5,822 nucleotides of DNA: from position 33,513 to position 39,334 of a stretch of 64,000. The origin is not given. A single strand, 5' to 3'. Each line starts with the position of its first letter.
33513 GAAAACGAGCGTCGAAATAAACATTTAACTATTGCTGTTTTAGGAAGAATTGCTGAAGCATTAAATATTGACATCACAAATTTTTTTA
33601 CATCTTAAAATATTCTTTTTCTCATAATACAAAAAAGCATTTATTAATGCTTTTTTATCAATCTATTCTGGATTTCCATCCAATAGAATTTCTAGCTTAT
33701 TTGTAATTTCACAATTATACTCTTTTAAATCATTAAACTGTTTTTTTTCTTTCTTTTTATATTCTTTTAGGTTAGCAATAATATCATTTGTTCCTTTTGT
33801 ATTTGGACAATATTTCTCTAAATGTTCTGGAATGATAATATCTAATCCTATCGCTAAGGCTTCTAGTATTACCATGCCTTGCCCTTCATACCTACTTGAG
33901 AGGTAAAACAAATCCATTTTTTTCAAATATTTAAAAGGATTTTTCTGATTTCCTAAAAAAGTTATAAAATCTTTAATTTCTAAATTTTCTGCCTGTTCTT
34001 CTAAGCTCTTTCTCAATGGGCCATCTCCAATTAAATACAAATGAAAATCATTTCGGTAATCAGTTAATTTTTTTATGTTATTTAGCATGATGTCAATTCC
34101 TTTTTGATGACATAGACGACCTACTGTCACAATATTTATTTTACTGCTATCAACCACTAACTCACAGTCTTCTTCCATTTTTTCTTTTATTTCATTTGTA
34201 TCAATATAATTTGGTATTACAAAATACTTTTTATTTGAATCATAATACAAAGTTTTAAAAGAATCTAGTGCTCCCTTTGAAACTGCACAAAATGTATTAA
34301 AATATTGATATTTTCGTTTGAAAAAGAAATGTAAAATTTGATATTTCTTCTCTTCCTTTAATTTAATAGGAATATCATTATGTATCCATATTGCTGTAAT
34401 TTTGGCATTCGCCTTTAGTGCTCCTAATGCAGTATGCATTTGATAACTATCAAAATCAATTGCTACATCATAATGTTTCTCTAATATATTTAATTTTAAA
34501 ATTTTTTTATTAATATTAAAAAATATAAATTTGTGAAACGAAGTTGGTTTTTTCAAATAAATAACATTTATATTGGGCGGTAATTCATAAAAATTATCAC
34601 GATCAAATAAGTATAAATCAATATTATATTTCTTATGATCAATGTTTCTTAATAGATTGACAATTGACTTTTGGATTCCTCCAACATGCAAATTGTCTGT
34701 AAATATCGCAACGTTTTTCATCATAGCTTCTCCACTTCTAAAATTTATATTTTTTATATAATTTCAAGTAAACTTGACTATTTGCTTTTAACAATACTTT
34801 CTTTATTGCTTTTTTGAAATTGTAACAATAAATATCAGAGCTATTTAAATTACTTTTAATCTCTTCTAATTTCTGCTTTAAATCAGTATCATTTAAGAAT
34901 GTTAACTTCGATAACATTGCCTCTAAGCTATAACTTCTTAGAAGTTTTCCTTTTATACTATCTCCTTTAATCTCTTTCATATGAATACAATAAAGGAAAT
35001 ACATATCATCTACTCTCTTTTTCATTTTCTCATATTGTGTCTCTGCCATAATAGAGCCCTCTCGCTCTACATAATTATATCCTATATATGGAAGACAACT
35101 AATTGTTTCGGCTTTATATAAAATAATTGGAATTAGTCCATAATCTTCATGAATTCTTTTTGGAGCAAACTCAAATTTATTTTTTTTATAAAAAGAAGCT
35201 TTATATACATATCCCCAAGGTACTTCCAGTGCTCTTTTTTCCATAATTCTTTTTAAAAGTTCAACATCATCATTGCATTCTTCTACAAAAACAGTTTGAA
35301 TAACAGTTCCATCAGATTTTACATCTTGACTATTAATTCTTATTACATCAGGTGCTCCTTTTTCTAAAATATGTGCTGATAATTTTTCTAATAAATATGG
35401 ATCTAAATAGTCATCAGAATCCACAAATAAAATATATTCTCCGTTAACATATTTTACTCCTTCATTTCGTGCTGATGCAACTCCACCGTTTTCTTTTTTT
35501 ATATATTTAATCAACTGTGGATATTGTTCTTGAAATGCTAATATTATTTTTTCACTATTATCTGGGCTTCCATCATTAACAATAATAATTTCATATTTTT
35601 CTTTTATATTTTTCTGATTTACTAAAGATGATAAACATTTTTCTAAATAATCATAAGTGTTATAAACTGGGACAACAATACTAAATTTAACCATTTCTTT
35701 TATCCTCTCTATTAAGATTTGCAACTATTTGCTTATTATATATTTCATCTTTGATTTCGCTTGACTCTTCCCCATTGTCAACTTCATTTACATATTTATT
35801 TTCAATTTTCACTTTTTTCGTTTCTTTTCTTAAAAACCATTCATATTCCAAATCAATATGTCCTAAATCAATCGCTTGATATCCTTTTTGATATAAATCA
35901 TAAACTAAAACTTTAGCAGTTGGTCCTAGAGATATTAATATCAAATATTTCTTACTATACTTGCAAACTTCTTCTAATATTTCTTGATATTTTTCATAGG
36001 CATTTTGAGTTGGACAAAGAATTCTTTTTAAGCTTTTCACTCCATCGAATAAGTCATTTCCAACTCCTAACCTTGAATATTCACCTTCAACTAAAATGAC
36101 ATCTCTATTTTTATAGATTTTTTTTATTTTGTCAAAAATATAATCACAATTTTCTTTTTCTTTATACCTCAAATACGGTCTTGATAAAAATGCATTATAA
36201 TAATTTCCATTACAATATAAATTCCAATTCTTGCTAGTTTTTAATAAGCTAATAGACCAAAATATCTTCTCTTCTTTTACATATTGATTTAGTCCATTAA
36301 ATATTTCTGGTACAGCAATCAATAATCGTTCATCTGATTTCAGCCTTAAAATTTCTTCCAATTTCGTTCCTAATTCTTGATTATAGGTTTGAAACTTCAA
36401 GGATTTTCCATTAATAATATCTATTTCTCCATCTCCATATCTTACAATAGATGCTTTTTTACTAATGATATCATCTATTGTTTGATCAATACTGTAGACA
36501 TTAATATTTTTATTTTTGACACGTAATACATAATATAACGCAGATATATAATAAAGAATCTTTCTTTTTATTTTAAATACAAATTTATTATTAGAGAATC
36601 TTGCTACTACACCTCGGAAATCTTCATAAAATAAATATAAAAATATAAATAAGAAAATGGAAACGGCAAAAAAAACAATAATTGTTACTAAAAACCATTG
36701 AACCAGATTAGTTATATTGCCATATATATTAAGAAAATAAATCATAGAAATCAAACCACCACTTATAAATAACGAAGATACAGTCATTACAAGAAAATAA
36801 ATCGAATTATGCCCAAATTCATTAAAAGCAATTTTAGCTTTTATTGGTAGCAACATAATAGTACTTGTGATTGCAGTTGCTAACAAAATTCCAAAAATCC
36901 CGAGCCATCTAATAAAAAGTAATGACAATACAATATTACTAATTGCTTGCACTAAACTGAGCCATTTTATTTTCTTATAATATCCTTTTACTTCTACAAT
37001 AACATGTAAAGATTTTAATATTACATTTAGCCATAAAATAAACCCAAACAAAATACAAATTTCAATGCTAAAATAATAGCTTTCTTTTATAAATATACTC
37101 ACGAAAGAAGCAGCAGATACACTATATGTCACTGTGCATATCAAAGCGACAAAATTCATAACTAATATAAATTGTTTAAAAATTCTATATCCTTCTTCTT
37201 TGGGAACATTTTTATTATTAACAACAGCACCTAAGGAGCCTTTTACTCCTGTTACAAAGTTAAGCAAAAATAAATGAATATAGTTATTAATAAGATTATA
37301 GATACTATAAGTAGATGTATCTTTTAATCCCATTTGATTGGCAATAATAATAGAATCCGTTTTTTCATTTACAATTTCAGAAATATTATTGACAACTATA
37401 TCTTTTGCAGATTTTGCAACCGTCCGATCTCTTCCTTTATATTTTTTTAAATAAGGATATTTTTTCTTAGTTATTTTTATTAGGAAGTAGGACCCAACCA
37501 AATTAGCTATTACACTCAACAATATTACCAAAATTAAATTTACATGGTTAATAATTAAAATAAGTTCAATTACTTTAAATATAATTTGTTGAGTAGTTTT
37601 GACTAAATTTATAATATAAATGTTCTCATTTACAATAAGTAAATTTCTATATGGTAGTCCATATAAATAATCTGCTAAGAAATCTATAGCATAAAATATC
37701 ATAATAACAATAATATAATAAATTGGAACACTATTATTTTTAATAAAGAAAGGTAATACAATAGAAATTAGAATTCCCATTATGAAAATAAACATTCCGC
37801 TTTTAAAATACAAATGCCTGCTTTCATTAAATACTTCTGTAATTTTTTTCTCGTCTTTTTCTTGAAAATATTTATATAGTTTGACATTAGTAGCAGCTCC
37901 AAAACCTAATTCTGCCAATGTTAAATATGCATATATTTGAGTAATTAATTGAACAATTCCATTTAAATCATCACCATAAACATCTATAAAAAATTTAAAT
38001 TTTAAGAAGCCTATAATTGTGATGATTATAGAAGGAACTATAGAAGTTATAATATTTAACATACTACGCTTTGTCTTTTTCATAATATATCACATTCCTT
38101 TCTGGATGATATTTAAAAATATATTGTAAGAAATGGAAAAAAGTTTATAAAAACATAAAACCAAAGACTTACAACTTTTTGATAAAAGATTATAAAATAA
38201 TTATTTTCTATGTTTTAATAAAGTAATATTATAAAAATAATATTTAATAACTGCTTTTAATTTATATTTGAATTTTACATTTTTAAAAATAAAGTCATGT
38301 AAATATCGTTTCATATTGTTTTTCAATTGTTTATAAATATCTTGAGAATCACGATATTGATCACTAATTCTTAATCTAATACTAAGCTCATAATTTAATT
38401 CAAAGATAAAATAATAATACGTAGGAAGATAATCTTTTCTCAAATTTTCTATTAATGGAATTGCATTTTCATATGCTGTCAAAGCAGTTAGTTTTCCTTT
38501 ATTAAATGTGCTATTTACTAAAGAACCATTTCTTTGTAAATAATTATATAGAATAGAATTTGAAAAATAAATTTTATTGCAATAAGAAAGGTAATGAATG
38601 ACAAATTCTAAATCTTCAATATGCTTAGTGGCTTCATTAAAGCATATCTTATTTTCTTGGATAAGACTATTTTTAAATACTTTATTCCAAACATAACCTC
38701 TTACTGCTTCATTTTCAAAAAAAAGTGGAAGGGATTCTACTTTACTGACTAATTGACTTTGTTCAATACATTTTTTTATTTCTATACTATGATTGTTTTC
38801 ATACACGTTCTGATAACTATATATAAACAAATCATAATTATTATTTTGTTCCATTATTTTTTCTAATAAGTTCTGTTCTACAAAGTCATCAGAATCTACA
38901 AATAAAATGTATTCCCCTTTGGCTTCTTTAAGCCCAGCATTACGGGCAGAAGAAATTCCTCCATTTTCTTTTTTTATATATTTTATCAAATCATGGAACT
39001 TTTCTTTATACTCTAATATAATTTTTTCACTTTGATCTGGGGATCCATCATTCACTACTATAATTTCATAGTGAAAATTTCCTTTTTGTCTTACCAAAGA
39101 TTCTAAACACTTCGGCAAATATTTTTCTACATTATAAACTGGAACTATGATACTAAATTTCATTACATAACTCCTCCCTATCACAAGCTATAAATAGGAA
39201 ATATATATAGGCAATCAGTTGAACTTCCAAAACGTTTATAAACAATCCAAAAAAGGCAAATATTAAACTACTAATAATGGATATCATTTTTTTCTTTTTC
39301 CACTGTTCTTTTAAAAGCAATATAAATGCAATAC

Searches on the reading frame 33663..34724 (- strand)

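Call 19: search_protein_families(library=pfam, proteins=[window:33663-34724:-], max_evalue=0.0001)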
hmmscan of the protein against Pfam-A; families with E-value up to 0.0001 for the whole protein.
window:33663-34724:- (353 aa): 4 families
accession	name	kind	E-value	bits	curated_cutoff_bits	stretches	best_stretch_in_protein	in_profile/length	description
PF00534.26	Glycos_transf_1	-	4e-23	82.2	26.4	1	191-297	11-120/172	Glycosyl transferases group 1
PF13692.12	Glyco_trans_1_4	-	2.2e-22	80.3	27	1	197-298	3-105/142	Glycosyl transferases group 1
PF13439.12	Glyco_transf_4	-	3.7e-08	34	28.5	1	14-177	1-169/170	Glycosyltransferase Family 4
PF20706.3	GT4-conflict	-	7.5e-05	22.3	26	1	192-300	194-312/385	Family 4 Glycosyltransferase in conflict systems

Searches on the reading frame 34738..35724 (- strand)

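Call 19: search_protein_families(library=pfam, proteins=[window:34738-35724:-], max_evalue=0.0001)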
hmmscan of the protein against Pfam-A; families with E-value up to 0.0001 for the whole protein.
window:34738-35724:- (328 aa): 3 families
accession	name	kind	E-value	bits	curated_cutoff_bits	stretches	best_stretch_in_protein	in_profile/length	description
PF00535.33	Glycos_transf_2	-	4.7e-35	121.4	23.3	1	15-124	1-108/168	Glycosyl transferase family 2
PF10111.15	Glyco_tranf_2_2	-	4e-12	46.6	27.3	1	15-116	1-103/276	Glycosyltransferase like family 2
PF13641.12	Glyco_tranf_2_3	-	1.4e-11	45.3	27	1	14-129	3-120/230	Glycosyltransferase like family 2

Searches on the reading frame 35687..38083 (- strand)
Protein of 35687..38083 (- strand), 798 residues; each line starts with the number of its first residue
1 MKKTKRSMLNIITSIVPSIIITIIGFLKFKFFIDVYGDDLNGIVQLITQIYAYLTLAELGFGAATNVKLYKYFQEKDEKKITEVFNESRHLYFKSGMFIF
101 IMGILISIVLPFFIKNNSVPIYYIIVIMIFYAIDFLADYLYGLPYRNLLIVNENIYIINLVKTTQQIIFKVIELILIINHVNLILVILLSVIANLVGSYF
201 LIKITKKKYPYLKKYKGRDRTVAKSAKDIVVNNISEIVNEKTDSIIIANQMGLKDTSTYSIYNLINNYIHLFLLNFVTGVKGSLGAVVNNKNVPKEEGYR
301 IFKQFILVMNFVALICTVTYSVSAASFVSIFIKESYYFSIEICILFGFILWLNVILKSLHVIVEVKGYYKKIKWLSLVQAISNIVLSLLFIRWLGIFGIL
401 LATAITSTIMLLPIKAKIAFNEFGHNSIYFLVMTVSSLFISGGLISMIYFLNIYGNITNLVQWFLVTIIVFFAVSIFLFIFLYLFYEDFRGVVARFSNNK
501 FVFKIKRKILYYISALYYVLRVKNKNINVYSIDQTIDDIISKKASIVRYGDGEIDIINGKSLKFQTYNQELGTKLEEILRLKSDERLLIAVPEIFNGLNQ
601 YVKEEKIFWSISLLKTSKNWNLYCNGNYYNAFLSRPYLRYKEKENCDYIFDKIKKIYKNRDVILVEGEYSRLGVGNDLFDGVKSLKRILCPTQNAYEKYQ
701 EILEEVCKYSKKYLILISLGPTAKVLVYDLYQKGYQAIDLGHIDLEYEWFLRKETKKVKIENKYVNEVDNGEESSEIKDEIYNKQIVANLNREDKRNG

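Call 5: search_protein_families(library=pfam, proteins=[window:35687-38083:-], max_evalue=0.01)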
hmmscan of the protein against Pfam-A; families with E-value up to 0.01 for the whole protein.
window:35687-38083:- (798 aa): 1 family
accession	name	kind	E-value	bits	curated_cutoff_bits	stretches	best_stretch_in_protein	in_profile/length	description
PF08759.17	GT-D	-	1.4e-86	290.4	27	1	546-768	1-225/225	Glycosyltransferase GT-D fold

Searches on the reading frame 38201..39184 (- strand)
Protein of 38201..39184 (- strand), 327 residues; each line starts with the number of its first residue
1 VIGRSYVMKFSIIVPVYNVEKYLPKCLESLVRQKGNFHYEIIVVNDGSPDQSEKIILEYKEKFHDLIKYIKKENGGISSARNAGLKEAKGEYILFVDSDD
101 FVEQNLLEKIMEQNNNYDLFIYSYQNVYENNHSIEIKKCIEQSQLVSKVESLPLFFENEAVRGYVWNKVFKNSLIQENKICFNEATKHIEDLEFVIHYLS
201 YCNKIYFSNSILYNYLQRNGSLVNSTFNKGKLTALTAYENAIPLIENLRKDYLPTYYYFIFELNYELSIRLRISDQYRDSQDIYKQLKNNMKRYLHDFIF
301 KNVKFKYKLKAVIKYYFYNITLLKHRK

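Call 5: search_protein_families(library=pfam, proteins=[window:38201-39184:-], max_evalue=0.01)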
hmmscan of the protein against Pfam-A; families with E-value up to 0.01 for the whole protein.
window:38201-39184:- (327 aa): 4 families
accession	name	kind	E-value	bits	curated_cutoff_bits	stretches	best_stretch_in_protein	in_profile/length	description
PF00535.33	Glycos_transf_2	-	1.1e-35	123.5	23.3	1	11-140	1-131/168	Glycosyl transferase family 2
PF10111.15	Glyco_tranf_2_2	-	2.1e-12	47.5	27.3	1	11-214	1-216/276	Glycosyltransferase like family 2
PF13641.12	Glyco_tranf_2_3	-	1.8e-10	41.6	27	1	10-111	3-108/230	Glycosyltransferase like family 2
PF13704.12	Glyco_tranf_2_4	-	0.0017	19.2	27.5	1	22-102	6-84/98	Glycosyl transferase family 2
